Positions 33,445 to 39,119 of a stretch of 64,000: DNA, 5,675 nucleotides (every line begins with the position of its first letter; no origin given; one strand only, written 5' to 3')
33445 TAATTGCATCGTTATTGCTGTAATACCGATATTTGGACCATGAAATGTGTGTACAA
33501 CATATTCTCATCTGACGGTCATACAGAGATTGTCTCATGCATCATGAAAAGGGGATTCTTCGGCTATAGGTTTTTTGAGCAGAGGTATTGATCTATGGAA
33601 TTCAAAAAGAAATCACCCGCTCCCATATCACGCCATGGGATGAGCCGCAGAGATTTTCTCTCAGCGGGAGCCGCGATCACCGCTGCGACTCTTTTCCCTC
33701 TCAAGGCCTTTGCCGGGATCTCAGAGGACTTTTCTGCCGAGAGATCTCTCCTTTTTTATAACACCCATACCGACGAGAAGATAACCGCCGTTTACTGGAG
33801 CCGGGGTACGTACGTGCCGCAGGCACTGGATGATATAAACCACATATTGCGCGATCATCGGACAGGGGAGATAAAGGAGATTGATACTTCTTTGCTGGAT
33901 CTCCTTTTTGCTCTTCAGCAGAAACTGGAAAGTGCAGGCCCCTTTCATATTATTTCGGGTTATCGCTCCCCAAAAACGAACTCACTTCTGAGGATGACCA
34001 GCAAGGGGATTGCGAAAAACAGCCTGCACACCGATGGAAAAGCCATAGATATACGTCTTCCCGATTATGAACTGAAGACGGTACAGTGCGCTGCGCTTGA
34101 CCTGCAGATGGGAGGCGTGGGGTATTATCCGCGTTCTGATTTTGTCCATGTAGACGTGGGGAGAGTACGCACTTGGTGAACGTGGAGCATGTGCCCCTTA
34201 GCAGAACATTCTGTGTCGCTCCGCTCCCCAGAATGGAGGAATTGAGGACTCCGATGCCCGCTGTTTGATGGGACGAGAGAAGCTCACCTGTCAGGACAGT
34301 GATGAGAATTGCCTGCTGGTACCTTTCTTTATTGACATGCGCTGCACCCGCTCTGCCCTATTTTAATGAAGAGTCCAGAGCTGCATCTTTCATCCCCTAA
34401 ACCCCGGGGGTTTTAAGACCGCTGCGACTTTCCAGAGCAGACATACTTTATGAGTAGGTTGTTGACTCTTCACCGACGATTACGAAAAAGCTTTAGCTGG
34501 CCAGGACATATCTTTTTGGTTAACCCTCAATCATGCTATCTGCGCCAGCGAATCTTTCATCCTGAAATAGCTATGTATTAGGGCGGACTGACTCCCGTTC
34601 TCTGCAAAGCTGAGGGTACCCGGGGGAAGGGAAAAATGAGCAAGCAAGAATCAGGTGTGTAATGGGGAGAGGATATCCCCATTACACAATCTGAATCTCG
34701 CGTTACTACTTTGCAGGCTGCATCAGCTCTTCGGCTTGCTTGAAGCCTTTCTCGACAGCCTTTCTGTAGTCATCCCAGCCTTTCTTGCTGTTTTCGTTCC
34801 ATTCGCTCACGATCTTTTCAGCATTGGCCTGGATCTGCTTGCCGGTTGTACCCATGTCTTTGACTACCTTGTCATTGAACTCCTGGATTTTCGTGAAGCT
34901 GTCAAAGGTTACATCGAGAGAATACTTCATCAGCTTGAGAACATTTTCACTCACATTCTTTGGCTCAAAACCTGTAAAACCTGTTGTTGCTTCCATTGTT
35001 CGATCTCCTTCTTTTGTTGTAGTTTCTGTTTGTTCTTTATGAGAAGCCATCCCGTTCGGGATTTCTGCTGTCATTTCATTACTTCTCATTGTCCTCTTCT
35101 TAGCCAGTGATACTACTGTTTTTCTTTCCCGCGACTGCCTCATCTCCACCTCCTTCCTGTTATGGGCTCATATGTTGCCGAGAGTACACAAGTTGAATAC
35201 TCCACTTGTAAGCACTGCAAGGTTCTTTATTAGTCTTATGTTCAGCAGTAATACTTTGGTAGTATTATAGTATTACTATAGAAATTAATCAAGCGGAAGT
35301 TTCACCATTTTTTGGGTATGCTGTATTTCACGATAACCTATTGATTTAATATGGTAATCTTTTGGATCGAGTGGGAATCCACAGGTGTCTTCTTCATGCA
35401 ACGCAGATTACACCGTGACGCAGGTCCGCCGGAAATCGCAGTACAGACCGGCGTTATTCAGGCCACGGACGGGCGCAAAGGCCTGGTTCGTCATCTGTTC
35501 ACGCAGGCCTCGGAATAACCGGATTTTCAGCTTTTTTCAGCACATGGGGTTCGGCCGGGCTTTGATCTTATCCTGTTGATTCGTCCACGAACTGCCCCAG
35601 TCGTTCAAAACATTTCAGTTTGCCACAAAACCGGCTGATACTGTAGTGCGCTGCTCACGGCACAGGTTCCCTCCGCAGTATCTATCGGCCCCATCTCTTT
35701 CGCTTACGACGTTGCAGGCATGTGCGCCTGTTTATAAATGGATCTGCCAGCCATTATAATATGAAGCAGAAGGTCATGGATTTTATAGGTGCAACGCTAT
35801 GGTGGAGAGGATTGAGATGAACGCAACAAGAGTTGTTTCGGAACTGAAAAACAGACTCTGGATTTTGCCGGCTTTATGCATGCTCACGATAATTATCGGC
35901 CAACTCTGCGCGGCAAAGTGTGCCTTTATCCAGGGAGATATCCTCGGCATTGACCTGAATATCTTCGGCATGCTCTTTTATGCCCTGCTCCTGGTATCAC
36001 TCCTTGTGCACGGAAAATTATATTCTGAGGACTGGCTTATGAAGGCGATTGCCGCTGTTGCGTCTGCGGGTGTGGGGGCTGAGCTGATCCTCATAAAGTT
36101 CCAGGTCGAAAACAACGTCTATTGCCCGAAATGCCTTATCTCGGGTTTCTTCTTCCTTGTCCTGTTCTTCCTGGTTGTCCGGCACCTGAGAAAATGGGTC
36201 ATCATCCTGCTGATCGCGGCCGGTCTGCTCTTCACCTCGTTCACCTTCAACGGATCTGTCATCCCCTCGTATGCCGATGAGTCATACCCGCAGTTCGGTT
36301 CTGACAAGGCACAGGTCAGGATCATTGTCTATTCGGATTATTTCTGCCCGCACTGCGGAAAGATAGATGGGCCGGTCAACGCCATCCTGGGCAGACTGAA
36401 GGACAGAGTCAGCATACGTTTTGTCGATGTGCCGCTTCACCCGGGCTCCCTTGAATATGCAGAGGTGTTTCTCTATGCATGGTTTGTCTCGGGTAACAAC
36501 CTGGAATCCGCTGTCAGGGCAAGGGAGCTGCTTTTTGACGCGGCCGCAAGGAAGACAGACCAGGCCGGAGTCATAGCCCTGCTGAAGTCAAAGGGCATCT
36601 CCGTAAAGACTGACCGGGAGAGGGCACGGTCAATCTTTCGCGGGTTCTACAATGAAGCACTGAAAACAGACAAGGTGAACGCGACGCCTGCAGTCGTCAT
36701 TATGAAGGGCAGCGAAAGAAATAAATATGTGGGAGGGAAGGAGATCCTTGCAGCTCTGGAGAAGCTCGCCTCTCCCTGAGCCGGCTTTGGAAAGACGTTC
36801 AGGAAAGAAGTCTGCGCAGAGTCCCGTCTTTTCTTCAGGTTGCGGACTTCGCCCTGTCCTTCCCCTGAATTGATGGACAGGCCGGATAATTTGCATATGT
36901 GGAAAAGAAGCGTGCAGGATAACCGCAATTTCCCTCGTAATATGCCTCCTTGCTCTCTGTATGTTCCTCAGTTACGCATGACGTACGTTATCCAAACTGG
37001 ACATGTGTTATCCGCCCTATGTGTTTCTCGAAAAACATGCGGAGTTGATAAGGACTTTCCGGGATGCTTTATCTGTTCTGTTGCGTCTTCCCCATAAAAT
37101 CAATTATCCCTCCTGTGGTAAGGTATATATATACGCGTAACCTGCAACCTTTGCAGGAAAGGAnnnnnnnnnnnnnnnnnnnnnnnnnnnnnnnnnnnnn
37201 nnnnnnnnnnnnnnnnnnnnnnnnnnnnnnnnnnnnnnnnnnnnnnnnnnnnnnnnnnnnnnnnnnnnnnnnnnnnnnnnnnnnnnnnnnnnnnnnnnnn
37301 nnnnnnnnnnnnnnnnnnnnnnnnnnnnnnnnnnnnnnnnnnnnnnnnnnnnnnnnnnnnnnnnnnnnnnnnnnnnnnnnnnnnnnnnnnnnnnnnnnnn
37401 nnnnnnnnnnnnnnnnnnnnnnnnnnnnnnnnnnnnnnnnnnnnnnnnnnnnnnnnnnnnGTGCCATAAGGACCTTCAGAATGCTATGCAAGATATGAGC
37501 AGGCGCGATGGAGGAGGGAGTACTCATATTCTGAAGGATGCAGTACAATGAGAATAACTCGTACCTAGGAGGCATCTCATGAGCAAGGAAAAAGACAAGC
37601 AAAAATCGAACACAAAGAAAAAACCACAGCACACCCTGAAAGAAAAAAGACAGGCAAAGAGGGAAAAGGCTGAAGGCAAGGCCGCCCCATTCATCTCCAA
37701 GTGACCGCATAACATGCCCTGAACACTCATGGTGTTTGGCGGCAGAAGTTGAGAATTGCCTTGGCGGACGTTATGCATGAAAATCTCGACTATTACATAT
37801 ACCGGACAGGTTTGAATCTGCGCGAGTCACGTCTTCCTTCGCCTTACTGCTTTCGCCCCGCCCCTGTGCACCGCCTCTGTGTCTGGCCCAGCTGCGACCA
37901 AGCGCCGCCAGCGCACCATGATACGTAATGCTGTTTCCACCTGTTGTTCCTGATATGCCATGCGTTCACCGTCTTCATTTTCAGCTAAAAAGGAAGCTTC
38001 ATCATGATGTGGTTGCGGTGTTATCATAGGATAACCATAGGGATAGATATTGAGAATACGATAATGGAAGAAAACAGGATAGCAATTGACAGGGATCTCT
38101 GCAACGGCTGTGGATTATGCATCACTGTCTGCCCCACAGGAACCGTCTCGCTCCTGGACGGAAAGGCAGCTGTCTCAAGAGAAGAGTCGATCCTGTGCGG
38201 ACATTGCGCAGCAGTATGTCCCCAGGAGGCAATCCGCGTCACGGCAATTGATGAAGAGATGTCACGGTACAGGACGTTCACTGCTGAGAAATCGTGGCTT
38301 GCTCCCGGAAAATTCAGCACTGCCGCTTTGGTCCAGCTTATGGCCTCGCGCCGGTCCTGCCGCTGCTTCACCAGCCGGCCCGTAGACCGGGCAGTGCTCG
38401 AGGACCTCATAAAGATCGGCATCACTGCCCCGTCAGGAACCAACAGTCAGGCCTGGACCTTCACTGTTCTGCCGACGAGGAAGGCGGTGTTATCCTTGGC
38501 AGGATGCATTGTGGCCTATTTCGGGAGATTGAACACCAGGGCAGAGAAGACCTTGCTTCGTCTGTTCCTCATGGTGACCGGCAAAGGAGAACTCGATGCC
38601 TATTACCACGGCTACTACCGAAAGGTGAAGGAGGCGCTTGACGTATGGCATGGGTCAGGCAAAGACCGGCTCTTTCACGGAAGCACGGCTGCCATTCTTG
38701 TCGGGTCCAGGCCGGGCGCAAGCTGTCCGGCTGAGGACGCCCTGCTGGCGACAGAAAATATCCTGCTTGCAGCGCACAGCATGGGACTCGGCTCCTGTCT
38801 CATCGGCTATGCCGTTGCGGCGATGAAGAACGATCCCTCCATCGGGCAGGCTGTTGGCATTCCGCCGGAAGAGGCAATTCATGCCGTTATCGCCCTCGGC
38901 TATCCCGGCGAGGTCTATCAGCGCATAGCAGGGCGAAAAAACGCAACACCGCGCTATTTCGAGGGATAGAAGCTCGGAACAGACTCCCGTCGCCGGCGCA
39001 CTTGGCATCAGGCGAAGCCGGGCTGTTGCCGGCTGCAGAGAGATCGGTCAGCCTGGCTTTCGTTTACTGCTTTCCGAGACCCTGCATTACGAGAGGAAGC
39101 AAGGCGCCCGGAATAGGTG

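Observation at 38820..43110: Three gap-free copies of one gene's 3' end delimit two antisense cassettes (sHSP operon, porin)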

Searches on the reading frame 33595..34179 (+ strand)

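Call 32: search_protein_families(library=pfam, proteins=[window:33595-34179:+], max_evalue=0.001)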
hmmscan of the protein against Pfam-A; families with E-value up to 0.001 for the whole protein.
window:33595-34179:+ (194 aa): 3 families
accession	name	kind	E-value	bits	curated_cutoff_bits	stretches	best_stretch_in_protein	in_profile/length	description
PF05951.18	Peptidase_M15_2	-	3e-57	193.1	27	1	49-194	6-153/153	Bacterial protein of unknown function (DUF882)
PF08291.16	Peptidase_M15_3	-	2.5e-12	47.3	23.2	1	81-187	8-108/108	Peptidase M15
PF10518.14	TAT_signal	-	1.7e-05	25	22.7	1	16-35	2-21/21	TAT (twin-arginine translocation) pathway signal sequence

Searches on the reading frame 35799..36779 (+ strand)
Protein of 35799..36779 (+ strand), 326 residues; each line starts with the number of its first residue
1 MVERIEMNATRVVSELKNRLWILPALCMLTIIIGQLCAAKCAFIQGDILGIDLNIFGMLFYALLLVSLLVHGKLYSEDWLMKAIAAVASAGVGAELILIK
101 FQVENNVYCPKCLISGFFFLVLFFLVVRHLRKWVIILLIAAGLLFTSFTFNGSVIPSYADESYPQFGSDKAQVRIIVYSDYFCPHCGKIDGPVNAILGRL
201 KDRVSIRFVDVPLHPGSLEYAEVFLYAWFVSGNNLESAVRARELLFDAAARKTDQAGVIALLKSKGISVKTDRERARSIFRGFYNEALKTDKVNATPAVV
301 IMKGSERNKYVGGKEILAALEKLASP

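Call 8: search_protein_families(library=pfam, proteins=[window:35799-36779:+], max_evalue=0.01)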
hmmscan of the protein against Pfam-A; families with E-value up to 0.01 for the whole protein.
window:35799-36779:+ (326 aa): 4 families
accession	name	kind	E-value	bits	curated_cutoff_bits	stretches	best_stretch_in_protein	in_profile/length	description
PF13462.12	Thioredoxin_4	-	4.5e-10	40.4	23.2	1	166-320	8-163/165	Thioredoxin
PF07884.19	VKOR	-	1.7e-05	25.4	27.5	1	43-126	48-133/134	Vitamin K epoxide reductase family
PF01323.26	DSBA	-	0.0016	18.7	25.6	1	175-216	2-42/191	DSBA-like thioredoxin domain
PF06827.20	zf-FPG_IleRS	-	0.0079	16.5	21.3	0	177-186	18-27/30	Zinc finger found in FPG and IleRS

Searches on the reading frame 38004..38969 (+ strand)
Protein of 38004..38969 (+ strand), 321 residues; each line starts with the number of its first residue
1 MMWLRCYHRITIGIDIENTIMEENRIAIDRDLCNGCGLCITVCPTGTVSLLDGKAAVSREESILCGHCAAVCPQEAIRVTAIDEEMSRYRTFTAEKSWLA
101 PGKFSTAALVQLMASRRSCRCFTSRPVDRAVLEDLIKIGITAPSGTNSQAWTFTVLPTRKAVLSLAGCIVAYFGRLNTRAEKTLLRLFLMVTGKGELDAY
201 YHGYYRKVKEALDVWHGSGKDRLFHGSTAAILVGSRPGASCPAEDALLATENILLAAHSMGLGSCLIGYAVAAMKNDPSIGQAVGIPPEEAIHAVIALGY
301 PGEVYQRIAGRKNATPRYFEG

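Call 8: search_protein_families(library=pfam, proteins=[window:38004-38969:+], max_evalue=0.01)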
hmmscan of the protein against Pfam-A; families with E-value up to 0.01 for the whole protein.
window:38004-38969:+ (321 aa): 16 families
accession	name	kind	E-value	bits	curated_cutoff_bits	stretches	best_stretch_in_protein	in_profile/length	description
PF00881.29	Nitroreductase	-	2.7e-24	86.7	23.5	1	114-300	2-167/167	Nitroreductase family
PF00037.32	Fer4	-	2.7e-11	43.2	21.1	2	27-47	2-22/24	4Fe-4S binding domain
PF12838.12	Fer4_7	-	1.7e-10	41.6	27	1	22-46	27-51/52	4Fe-4S dicluster domain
PF12837.12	Fer4_6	-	1.5e-09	37.8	25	1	26-46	2-22/24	4Fe-4S binding domain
PF14697.11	Fer4_21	-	6.9e-09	36.2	35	1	22-48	30-57/59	4Fe-4S dicluster domain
PF14512.11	TM1586_NiRdase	-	1.3e-08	35.2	27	0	251-303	89-135/215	Putative TM nitroreductase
PF13237.11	Fer4_10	-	4e-08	33.5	25.5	1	26-73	2-53/53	4Fe-4S dicluster domain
PF13187.11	Fer4_9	-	1.8e-07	31.5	27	1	33-77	2-52/52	4Fe-4S dicluster domain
PF12797.12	Fer4_2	-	2e-06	27.8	24.5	1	26-45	3-22/22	4Fe-4S binding domain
PF13459.11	Fer4_15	-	4.7e-06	27.7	22.4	1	26-79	1-66/66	4Fe-4S single cluster domain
PF13484.11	Fer4_16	-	4.8e-06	27.7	30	0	33-49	2-18/66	4Fe-4S double cluster binding domain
PF13183.11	Fer4_8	-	5.5e-06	27.3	27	0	30-46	51-67/68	4Fe-4S dicluster domain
PF25160.1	LdpA_Fe-S-bd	-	2.7e-05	24.3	27.6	1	27-49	22-44/49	LdpA Fe-S cluster-binding domain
PF13534.11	Fer4_17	-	0.00013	22.9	22.2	0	20-46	33-59/61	4Fe-4S dicluster domain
PF12800.12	Fer4_4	-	0.00029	21.4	24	1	31-46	2-17/17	4Fe-4S binding domain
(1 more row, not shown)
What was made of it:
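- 38067..38969 (+): Intact Fer4-nitroreductase gene (NR). The conserved start is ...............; the mechanical ORF starts at 38004. Pfam Nitroreductase 2.7e-24 plus Fer4 domains (call 8).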

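Call 9: find_related_loci(query=window:38067-38969:+, collection=genome_contigs, flank=10000)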
Query window:38067-38969:+ (300 aa) in genome_contigs; peptide patterns used: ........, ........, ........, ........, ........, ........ (x = any residue, [..] = any of these).
381 stretches matched a pattern; 203 encode a relative of the query (tblastn E <= 1e-3); the best 80 are kept; 80 distinct loci.
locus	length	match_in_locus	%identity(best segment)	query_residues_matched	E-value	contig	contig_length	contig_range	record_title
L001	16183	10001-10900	98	1-300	0e+0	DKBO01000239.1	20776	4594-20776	MAG TPA_asm: Nitrospiraceae bacterium UBA6898 UBA6898_contig_20892, whole genome shotgun sequence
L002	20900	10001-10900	83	1-300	3e-173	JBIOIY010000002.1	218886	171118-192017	MAG: Thermodesulfovibrionales bacterium isolate GcC11-22 k141_795888_length_218886_cov_258.3566, whole genome shotgun se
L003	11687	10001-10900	81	1-300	1e-171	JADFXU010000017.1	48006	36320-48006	MAG: Nitrospirae bacterium isolate nDJH15bin8 nDJH15_bin8_NODE_17_length_48006_cov_8.525274, whole genome shotgun sequen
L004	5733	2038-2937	82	1-300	5e-174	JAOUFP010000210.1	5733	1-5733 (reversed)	MAG: Nitrospirota bacterium isolate 4_1_July_SF_Bin47 4_1_July_SF_Bin47_scaffold_8191_c1, whole genome shotgun sequence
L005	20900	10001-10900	82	1-300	1e-170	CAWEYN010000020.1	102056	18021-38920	MAG: uncultured Nitrospira sp. isolate MFD05942.bin.2.244 genome assembly, contig: contig_52261, whole genome shotgun se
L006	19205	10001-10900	82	1-300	3e-170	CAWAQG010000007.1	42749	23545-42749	MAG: Nitrospirota bacterium isolate MFD03726.bin.1.191 genome assembly, contig: contig_32806, whole genome shotgun seque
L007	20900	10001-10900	81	1-300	1e-169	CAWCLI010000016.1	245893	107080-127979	MAG: Nitrospirota bacterium isolate MFD03726.bin.1.47 genome assembly, contig: contig_78003, whole genome shotgun sequen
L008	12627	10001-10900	81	1-300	5e-169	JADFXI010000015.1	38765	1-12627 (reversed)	MAG: Nitrospirae bacterium isolate nDJH13bin21 nDJH13_bin21_NODE_15_length_38765_cov_3.294684, whole genome shotgun sequ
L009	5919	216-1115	81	1-300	3e-169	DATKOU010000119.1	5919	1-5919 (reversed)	MAG TPA_asm: Thermodesulfovibrionales bacterium isolate SMAG_U14772 k141_3618662, whole genome shotgun sequence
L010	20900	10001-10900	79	1-300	6e-166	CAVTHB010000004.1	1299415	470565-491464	MAG: uncultured Nitrospira sp. isolate MFD05942.bin.3.267 genome assembly, contig: contig_5689, whole genome shotgun seq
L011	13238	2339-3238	77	1-300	6e-164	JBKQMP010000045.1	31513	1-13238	MAG: Dissulfurispiraceae bacterium isolate LABRr1A1B1C__bin_2 LABRr1A1B1C_000000074430, whole genome shotgun sequence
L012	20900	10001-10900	77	1-300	1e-162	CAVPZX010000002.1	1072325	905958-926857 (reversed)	MAG: Nitrospirota bacterium isolate MFD03726.bin.1.73 genome assembly, contig: contig_49396, whole genome shotgun sequen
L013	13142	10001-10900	78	1-300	1e-161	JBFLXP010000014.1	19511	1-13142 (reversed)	MAG: Nitrospirota bacterium isolate MAG061 MAG061_14, whole genome shotgun sequence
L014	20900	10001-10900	77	1-300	7e-161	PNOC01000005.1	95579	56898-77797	MAG: Thermodesulfovibrio sp. isolate SW.3.86 SW_1000107_95579, whole genome shotgun sequence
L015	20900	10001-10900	75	1-300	1e-159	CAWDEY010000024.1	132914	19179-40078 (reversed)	MAG: uncultured Nitrospira sp. isolate MFD05942.bin.3.80 genome assembly, contig: contig_61005, whole genome shotgun seq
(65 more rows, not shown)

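Call 27: find_related_loci(query=window:38067-38969:+, collection=metagenome_contigs, flank=10000)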
Query window:38067-38969:+ (300 aa) in metagenome_contigs; peptide patterns used: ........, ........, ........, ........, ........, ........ (x = any residue, [..] = any of these).
524 stretches matched a pattern; 272 encode a relative of the query (tblastn E <= 1e-3); the best 80 are kept; 80 distinct loci.
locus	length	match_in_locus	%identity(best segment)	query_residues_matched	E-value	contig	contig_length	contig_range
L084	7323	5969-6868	82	1-300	6e-174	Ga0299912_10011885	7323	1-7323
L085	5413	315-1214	83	1-300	1e-175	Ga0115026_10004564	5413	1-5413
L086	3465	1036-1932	84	1-299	0e+0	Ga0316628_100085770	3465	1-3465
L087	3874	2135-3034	82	1-300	3e-179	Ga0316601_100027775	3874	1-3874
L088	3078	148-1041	82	1-298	0e+0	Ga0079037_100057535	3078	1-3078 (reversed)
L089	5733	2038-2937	82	1-300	2e-174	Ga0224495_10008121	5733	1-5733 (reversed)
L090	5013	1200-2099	82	1-300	5e-176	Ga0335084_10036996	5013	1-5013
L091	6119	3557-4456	82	1-300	8e-174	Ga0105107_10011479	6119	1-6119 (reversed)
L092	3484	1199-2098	81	1-300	7e-180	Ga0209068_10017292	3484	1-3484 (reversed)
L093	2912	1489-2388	83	1-300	0e+0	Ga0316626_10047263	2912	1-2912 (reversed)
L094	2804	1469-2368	81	1-300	0e+0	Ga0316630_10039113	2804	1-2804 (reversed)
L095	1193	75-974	82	1-300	0e+0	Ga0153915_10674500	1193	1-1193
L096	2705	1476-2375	80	1-300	0e+0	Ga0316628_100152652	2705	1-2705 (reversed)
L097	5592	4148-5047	81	1-300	1e-172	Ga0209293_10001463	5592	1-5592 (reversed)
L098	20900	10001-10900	79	1-300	7e-170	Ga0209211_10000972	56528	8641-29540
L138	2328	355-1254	77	1-300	2e-170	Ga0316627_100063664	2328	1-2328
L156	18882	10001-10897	70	2-300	3e-142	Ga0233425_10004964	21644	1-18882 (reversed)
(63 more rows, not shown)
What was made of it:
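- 38067..38969 (+): Orthologues at 72-98% aa identity across 160+ loci (calls 9, 27).
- Tried and rejected: Genome and metagenome scans found nothing between 84% and 98% aa identity (calls 9, 27).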

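Call 43: find_related_loci(query=window:38067-38969:+, collection=viral_contigs, flank=10000)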
Query window:38067-38969:+ (300 aa) in viral_contigs; peptide patterns used: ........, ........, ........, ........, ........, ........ (x = any residue, [..] = any of these).
8 stretches matched a pattern, but none encodes a relative of the query by tblastn (E <= 1e-3).
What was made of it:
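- No NR fragments in viral contigs (call 43).
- Tried and rejected: None in viral contigs (call 43).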

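Call 67: search_protein_families(library=pfam, proteins=[L138:1278-1484:-, L138:1477-1695:-, L138:1928-2308:-, L156:10969-11256:+, L156:11253-11567:+], max_evalue=0.01)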
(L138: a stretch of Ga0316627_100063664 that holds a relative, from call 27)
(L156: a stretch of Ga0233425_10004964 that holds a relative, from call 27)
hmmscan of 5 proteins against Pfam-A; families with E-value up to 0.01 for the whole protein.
L138:1278-1484:- (68 aa): 1 family
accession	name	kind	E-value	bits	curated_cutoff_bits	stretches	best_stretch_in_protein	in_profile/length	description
PF07927.17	HicA_toxin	-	3e-15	56.5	27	1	8-61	2-58/58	HicA toxin of bacterial toxin-antitoxin,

L138:1477-1695:- (72 aa): 1 family
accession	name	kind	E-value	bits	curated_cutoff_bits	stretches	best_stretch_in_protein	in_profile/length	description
PF24113.1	DUF7387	-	0.0012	19.6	27.9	1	9-50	18-60/85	Family of unknown function (DUF7387)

L138:1928-2308:- (126 aa): 1 family
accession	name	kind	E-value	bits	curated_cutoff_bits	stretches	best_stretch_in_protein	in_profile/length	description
PF13751.12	DDE_Tnp_1_6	-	5.7e-06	27.1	25.1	1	7-68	62-124/125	Transposase DDE domain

L156:10969-11256:+ (95 aa): 1 family
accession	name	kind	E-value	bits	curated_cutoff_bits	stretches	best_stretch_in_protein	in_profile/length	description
PF17761.7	DUF1016_N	-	9.4e-15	55.4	32.8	1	25-84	2-60/137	DUF1016 N-terminal domain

L156:11253-11567:+ (104 aa): 1 family
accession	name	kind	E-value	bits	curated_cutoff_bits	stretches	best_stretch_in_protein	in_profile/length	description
PF17761.7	DUF1016_N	-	9.3e-16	58.6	32.8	1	1-84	72-135/137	DUF1016 N-terminal domain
